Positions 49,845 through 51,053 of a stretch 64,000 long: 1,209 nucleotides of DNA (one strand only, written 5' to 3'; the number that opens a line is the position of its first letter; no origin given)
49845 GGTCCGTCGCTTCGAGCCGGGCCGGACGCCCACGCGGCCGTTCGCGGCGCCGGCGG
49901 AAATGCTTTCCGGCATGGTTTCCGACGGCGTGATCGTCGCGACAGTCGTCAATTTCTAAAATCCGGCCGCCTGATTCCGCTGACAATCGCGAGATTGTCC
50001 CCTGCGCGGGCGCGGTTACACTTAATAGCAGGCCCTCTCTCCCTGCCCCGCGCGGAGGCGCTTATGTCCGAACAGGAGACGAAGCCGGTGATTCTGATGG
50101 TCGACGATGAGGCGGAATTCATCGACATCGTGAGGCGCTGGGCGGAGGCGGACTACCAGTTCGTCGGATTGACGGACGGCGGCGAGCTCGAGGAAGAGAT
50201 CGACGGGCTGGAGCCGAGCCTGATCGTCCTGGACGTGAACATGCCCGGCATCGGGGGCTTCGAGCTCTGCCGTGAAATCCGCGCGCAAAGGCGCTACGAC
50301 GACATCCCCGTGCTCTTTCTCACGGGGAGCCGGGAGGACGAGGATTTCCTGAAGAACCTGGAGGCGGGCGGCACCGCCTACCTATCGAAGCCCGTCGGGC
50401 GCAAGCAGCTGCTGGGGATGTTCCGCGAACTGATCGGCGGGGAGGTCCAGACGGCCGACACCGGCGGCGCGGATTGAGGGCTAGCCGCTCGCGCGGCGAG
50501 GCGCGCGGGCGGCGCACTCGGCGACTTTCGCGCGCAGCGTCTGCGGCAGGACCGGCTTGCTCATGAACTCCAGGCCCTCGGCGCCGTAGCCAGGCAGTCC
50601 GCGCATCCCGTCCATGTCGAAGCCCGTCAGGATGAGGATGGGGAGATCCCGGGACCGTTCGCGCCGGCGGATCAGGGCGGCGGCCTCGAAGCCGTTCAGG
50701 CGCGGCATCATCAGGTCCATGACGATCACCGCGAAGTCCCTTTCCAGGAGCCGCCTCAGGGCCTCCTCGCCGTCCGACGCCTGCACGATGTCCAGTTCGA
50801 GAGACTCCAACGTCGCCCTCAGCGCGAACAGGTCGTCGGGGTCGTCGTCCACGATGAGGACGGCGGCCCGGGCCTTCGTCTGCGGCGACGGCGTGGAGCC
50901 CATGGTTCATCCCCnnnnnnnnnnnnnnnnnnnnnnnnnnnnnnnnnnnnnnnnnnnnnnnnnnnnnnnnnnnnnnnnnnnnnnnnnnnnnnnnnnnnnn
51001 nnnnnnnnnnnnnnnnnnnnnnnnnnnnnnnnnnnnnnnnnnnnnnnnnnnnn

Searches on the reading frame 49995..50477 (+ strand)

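Call 9: search_protein_families(library=pfam, proteins=[window:49995-50477:+], max_evalue=0.01)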
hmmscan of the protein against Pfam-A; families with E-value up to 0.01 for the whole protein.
window:49995-50477:+ (160 aa): 1 family
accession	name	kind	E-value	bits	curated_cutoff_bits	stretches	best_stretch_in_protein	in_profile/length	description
PF00072.30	Response_reg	-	4.3e-22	78.8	30.2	1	33-142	1-109/111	Response regulator receiver domain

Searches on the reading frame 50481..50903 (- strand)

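Call 53: search_protein_families(library=pfam, proteins=[window:50481-50903:-], max_evalue=0.0001)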
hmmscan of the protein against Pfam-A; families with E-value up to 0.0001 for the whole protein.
window:50481-50903:- (140 aa): 1 family
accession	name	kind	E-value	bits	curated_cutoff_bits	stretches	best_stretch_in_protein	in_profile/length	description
PF00072.30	Response_reg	-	1.1e-20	74.2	30.2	1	15-127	1-110/111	Response regulator receiver domain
